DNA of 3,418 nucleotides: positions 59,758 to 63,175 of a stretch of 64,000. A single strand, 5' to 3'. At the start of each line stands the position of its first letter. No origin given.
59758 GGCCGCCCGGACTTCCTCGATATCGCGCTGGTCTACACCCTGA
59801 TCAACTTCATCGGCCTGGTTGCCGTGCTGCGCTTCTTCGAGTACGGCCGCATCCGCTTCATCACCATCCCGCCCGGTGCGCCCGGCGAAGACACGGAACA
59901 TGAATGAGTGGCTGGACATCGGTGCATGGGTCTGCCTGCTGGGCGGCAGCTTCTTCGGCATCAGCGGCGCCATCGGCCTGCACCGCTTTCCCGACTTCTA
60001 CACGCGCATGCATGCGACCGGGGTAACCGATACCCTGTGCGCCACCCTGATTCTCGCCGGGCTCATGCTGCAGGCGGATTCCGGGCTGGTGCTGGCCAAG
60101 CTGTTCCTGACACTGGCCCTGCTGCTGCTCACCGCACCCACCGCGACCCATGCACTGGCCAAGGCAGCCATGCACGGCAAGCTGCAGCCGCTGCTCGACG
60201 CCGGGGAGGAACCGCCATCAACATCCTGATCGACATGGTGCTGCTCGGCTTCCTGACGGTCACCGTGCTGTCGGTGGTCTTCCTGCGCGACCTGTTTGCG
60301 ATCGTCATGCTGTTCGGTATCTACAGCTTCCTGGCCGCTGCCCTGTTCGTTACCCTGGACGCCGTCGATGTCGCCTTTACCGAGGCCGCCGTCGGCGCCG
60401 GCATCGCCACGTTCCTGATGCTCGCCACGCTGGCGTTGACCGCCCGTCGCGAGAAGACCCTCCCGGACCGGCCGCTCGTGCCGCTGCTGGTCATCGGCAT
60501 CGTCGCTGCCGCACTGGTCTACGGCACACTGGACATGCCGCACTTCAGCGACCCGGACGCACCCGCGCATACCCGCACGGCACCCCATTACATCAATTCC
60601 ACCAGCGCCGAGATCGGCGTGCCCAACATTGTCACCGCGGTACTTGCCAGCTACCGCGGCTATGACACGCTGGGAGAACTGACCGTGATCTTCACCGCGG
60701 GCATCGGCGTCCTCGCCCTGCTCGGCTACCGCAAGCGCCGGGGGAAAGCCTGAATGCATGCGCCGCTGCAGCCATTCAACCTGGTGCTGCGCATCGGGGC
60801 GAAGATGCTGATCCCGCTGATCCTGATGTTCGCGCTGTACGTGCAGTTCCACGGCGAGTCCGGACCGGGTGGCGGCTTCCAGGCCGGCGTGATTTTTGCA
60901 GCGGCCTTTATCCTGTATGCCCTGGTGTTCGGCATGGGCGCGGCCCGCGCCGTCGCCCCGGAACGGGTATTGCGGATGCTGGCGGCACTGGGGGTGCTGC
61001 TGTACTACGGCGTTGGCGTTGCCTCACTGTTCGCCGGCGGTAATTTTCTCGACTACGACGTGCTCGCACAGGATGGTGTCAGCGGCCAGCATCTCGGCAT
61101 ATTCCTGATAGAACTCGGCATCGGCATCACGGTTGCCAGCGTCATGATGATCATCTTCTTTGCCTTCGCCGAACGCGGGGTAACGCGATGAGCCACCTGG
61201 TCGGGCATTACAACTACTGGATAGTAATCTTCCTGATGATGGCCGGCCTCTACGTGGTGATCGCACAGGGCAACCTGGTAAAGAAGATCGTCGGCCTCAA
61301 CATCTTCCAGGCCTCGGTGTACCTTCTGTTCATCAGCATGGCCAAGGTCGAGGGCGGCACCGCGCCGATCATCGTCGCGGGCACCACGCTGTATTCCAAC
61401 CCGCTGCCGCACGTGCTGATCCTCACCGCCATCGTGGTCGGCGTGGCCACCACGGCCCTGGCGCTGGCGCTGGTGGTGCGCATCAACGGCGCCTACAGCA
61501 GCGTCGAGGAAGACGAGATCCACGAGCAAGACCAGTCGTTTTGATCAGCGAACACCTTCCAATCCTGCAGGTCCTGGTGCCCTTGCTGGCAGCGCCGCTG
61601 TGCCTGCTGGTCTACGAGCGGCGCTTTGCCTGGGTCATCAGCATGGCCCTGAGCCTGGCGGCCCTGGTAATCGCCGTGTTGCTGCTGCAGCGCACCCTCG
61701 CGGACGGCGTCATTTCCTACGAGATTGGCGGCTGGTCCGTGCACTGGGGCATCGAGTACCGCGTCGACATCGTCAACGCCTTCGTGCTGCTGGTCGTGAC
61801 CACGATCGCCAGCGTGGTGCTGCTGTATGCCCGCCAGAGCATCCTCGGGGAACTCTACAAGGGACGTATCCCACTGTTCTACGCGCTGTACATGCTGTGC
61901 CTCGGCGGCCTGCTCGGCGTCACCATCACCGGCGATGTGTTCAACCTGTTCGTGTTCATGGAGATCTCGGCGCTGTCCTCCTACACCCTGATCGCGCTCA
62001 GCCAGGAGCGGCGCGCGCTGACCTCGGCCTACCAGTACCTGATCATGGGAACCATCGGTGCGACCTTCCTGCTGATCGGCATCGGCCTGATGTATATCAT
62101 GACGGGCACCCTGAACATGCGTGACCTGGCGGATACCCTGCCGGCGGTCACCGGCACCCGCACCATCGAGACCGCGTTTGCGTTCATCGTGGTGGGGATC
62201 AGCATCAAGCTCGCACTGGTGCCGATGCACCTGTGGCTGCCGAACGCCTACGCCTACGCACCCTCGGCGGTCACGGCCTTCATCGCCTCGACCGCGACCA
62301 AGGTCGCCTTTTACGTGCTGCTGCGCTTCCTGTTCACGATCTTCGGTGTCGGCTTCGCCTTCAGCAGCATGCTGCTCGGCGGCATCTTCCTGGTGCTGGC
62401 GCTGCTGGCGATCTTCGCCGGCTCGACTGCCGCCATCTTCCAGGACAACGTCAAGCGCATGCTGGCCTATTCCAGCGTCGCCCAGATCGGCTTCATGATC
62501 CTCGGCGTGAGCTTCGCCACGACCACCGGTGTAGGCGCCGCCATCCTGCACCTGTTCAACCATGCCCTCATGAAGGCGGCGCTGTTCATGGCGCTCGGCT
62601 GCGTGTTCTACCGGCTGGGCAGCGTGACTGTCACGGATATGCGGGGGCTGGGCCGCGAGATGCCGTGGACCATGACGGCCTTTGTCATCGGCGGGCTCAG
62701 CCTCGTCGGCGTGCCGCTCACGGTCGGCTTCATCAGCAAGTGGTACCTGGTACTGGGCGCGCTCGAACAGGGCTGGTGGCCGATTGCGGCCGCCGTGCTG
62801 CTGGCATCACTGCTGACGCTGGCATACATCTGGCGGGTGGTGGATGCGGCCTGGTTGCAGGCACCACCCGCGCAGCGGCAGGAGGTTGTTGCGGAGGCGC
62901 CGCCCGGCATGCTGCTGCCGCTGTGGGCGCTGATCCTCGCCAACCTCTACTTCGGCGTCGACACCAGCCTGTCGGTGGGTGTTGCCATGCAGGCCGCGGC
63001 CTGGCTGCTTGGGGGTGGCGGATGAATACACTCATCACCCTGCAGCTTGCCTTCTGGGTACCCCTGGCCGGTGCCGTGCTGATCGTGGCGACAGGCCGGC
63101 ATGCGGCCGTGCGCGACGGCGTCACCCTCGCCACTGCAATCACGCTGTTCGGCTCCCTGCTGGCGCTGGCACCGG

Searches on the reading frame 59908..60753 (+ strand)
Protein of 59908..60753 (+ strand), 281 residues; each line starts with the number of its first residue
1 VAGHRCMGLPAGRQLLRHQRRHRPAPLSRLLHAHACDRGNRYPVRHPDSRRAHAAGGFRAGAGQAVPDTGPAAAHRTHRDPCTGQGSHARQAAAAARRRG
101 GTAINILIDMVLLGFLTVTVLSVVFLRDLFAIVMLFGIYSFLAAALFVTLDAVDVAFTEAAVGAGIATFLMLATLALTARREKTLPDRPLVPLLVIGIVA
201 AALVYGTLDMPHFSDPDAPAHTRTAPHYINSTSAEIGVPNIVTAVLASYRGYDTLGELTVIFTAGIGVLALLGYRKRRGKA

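Call 100: search_protein_families(library=pfam, proteins=[window:59908-60753:+], max_evalue=0.001)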
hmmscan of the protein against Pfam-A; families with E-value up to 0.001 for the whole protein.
window:59908-60753:+ (281 aa): 3 families
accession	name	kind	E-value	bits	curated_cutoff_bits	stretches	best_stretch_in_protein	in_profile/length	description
PF13244.11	MbhD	-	1.8e-14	54.1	27.2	1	115-178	2-65/67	MBH, subunit D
PF20501.3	MbhE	-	1.5e-08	35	27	1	218-273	27-82/98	MBH, subunit E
PF19779.4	DUF6264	-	7.8e-05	23.4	31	1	44-217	17-179/183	Family of unknown function (DUF6264)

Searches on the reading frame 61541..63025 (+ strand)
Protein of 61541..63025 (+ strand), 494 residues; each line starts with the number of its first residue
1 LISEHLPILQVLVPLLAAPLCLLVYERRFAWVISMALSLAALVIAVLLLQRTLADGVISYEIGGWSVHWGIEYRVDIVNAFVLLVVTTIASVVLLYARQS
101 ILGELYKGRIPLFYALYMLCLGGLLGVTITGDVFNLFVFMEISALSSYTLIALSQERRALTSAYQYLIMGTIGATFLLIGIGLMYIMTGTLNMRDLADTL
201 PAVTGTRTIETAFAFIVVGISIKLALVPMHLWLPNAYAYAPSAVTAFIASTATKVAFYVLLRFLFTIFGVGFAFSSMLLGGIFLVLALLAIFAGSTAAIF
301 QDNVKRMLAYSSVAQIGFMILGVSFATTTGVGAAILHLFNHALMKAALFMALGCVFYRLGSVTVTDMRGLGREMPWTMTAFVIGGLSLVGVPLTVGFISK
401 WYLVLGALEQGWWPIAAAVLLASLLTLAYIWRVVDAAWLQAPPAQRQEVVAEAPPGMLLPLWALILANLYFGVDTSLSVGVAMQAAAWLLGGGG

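Call 100: search_protein_families(library=pfam, proteins=[window:61541-63025:+], max_evalue=0.001)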
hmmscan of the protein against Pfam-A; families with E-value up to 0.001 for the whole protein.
window:61541-63025:+ (494 aa): 3 families
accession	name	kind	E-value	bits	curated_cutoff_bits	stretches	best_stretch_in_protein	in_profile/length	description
PF00361.26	Proton_antipo_M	-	1.7e-65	221.6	21.5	1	131-426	2-294/294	NADH:quinone oxidoreductase/Mrp antiporter, TM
PF10125.14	NADHdeh_related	-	9.9e-07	28.8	27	1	119-221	76-173/218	NADH dehydrogenase I, subunit N related protein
PF00662.26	Proton_antipo_N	-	0.00058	20.2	24.5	0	68-98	8-38/51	NADH-Ubiquinone oxidoreductase (complex I), chain 5 N-terminus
